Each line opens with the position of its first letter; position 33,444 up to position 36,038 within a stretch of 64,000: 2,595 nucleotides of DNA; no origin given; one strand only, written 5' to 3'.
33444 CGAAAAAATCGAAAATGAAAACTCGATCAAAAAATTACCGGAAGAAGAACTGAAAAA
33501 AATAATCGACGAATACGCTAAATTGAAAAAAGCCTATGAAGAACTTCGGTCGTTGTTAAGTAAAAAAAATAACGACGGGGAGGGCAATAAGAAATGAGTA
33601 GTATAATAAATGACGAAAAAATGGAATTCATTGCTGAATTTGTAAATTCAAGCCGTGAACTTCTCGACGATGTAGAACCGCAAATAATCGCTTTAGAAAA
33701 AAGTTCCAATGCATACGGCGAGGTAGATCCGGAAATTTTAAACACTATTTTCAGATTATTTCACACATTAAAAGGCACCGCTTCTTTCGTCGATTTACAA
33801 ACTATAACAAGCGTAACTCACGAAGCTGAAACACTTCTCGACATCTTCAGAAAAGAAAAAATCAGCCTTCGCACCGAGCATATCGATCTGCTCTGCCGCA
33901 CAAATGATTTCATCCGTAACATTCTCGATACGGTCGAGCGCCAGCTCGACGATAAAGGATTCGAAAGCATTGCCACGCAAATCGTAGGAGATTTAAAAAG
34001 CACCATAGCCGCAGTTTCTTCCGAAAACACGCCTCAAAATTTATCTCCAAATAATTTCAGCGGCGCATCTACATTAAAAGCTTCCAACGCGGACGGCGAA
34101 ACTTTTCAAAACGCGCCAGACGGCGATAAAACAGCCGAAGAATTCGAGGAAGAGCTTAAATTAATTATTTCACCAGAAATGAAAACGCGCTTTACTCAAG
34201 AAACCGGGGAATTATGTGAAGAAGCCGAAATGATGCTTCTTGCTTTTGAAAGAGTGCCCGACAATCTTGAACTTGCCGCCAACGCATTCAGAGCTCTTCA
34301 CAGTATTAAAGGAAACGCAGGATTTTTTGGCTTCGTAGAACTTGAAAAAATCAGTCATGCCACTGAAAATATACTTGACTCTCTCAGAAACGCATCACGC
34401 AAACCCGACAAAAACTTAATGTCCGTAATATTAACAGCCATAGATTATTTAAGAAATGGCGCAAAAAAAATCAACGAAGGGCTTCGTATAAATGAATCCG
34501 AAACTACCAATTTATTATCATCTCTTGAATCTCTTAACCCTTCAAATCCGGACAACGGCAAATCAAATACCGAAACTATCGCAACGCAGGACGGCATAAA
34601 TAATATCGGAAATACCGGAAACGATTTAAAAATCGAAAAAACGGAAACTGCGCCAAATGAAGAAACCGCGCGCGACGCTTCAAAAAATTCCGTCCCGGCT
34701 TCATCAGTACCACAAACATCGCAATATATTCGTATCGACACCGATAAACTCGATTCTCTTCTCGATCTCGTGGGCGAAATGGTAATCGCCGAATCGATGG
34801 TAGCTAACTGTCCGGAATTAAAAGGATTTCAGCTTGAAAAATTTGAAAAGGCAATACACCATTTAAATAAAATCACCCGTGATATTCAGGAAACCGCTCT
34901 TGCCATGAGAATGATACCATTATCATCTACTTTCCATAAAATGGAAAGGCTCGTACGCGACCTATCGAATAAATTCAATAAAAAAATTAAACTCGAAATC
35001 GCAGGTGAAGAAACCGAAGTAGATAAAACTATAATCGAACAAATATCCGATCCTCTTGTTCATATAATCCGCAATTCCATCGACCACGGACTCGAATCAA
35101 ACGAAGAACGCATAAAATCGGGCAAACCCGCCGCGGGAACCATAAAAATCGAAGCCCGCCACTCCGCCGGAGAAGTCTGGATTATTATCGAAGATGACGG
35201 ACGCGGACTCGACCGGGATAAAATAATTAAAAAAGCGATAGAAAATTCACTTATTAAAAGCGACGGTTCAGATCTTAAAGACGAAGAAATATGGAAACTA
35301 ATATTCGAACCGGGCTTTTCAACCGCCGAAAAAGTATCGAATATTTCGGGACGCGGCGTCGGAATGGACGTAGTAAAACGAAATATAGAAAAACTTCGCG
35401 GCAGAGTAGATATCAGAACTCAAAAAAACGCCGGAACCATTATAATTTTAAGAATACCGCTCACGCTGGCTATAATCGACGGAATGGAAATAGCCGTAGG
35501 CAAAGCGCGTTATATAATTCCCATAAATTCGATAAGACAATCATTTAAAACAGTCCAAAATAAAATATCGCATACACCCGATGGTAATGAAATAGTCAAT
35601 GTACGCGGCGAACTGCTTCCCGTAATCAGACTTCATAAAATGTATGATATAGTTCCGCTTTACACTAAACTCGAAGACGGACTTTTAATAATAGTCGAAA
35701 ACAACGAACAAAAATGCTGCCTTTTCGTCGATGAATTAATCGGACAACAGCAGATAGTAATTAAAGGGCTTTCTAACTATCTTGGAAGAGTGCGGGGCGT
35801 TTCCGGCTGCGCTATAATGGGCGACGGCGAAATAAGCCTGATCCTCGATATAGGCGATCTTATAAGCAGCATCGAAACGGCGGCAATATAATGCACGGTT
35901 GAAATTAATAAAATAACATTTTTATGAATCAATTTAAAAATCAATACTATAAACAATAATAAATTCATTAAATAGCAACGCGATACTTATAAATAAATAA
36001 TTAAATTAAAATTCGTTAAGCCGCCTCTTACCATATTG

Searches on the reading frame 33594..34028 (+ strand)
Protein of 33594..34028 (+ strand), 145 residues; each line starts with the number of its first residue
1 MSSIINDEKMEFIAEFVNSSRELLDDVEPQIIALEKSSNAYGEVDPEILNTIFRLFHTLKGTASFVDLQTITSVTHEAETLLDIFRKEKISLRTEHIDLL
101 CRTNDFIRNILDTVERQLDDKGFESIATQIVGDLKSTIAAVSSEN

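Call 72: search_solved_structures(query=window:33594-34028:+, max_evalue=0.001, show_alignments=4)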
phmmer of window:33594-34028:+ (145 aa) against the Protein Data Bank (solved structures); distinct sequences matched with E-value up to 0.001: 11.
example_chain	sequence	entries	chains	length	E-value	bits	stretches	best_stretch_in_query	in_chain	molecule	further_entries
6ff6_A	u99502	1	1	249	2.5e-17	66.4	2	45-126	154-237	BRIC1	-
8c5v_C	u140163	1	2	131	3.9e-11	46.4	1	11-118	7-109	Chemotaxis protein CheA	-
1tqg_A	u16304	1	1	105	2.6e-10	43.7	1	9-114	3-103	Chemotaxis protein cheA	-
1i5n_A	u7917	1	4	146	2.7e-10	43.7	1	11-126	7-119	CHEMOTAXIS PROTEIN CHEA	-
2ld6_A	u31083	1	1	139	3.3e-10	43.4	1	11-125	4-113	Chemotaxis protein CheA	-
2lp4_A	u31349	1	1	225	7.7e-10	42.2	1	11-126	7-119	Chemotaxis protein CheA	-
6s1k_A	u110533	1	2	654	8.3e-10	42.1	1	11-118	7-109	Chemotaxis protein CheA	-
3kyi_A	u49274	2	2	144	2.4e-08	37.4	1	5-141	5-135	Putative histidine protein kinase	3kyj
6fes_A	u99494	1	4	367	1.2e-07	35.1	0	8-140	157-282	D12_BRIC2, a synthetic protein,D12_BRIC2, a synthetic protein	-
2lch_A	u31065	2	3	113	1.9e-05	28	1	10-112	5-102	Protein OR38 | computationally designed four-helix bundle protein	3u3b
7t03_A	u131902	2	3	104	0.00093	22.6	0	43-107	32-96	Cold unfolding four helix bundle | Designed cold unfolding four helix bundle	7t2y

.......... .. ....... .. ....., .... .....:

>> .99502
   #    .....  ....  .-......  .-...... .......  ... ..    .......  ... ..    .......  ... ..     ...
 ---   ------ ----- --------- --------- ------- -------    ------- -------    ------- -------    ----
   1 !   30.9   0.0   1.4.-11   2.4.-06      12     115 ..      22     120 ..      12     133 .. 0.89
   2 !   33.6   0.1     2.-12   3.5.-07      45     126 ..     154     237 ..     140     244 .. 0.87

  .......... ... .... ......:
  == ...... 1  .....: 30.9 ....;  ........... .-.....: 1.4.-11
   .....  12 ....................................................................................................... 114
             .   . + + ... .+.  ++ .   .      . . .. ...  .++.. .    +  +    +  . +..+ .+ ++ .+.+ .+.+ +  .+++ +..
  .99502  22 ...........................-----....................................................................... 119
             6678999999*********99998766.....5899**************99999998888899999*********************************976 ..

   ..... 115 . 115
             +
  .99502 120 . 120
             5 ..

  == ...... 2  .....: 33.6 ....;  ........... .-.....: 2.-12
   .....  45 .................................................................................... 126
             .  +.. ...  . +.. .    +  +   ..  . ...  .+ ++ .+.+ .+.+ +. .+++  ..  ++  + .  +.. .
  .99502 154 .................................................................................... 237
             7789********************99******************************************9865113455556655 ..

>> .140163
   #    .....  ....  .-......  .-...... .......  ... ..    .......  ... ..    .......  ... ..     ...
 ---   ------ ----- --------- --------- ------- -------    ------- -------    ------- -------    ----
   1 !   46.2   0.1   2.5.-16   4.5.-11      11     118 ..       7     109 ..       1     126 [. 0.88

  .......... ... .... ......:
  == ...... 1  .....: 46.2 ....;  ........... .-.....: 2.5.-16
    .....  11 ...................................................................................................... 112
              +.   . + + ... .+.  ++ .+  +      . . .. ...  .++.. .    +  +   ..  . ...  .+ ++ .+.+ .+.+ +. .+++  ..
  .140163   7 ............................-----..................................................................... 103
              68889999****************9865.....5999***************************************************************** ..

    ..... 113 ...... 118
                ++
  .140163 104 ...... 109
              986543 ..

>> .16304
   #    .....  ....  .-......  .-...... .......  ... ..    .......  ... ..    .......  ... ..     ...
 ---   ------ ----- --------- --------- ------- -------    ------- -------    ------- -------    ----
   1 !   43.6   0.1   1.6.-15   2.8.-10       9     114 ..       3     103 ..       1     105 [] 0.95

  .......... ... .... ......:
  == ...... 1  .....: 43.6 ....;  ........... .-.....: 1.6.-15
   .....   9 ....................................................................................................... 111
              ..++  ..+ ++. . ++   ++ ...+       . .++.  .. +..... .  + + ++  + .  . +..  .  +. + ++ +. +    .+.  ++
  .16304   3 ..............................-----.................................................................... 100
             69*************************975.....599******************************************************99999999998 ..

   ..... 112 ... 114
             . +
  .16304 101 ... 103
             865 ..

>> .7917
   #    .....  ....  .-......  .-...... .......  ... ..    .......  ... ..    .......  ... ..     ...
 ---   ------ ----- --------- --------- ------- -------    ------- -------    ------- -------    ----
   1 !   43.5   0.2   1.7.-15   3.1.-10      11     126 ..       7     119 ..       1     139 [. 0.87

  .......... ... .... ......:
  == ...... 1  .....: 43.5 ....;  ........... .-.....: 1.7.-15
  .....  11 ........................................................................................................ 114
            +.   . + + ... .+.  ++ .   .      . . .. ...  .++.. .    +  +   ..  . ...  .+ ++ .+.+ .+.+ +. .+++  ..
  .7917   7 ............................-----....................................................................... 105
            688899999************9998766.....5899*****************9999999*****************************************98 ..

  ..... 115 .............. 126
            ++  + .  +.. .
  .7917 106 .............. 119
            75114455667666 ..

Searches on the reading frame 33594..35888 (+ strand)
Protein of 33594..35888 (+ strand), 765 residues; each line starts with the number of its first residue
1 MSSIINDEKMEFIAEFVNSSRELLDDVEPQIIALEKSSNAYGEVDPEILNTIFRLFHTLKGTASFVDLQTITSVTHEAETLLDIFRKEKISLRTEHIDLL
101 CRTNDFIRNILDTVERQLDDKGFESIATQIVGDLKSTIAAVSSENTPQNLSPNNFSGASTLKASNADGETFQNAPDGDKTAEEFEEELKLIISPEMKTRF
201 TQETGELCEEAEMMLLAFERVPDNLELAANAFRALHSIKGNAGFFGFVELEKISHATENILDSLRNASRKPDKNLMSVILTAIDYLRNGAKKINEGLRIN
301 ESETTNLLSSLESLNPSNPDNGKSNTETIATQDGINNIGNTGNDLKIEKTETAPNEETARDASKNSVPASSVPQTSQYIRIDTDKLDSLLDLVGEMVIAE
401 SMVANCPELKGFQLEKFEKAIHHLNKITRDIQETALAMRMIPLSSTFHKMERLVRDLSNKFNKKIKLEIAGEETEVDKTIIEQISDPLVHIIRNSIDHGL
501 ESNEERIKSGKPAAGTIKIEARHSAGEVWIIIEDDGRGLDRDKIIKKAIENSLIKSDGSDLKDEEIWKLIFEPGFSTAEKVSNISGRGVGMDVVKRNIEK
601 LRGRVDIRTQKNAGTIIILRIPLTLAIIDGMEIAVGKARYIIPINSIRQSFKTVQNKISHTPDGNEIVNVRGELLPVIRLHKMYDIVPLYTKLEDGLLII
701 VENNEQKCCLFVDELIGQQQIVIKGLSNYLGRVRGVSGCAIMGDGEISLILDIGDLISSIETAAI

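Call 4: search_protein_families(library=pfam, proteins=[window:33594-35888:+], max_evalue=0.1)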
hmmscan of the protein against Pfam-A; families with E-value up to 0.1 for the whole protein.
window:33594-35888:+ (765 aa): 5 families
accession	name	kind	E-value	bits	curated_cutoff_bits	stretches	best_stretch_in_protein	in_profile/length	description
PF01584.24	CheW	-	1.1e-26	93.6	23.5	1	631-760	3-137/138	CheW-like domain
PF01627.28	Hpt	-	2.1e-25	89.2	24.6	2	11-114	1-81/84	Hpt domain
PF02518.31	HATPase_c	-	2e-17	64.1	26.4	1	485-624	3-110/111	Histidine kinase-, DNA gyrase B-, and HSP90-like ATPase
PF02895.20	H-kinase_dim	-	2.8e-15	56.9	23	1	376-438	1-68/68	Signal transducing histidine kinase, homodimeric domain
PF13589.12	HATPase_c_3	-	0.0029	18.1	25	1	488-549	7-54/137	Histidine kinase-, DNA gyrase B-, and HSP90-like ATPase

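Call 9: find_related_loci(query=window:33594-35888:+, collection=genome_contigs, flank=6000)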
Query window:33594-35888:+ (765 aa) in genome_contigs; peptide patterns used: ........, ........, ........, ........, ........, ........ (x = any residue, [..] = any of these).
325 stretches matched a pattern; 7 encode a relative of the query (tblastn E <= 1e-3); 7 distinct loci.
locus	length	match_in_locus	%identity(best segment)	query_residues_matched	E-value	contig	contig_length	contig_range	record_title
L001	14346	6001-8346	78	1-764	0e+0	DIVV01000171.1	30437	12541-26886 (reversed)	MAG TPA_asm: bacterium UBP16_UBA6123 isolate UBA6123 UBA6123_contig_46257, whole genome shotgun sequence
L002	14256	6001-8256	78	1-761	0e+0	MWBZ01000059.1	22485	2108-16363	MAG: bacterium ADurb.Bin243 isolate ADurb.Bin243 BWY32_contig000059, whole genome shotgun sequence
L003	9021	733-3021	77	1-765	0e+0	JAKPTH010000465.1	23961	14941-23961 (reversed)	MAG: bacterium isolate JPNA_metabat.86 k141_46276, whole genome shotgun sequence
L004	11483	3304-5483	75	1-764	0e+0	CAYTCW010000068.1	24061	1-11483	MAG TPA_asm: uncultured bacterium isolate SRP192927_co10_55 genome assembly, contig: NODE_1194_length_24061_cov_11.43559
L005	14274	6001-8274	53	5-761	0e+0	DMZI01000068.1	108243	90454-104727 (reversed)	MAG TPA_asm: Desulfotomaculum sp. isolate UBA7919 contig_327, whole genome shotgun sequence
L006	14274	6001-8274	52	5-761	0e+0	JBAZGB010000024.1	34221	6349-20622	MAG: Eubacteriales bacterium isolate SO_2017_LW3_34 NODE_3035_length_34221_cov_1.341937_LW162_2017, whole genome shotgun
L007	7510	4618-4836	26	526-624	9e-6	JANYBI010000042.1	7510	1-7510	MAG: Lentisphaerae bacterium isolate GL140_5_metabat_62_sub GL140_5_k141_3356075, whole genome shotgun sequence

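Call 51: list_cluster_members(proteins=[P0001, P0152, window:33594-35888:+])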
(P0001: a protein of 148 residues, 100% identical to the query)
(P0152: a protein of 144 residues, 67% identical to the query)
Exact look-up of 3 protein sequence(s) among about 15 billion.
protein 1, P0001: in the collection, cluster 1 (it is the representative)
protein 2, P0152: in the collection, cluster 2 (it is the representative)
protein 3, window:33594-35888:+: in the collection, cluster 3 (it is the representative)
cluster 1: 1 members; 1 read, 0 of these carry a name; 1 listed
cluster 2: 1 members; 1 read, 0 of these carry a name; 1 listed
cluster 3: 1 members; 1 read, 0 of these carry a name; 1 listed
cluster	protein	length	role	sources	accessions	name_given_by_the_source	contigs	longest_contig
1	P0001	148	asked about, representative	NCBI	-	-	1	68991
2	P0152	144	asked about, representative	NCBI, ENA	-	-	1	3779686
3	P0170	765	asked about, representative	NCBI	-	-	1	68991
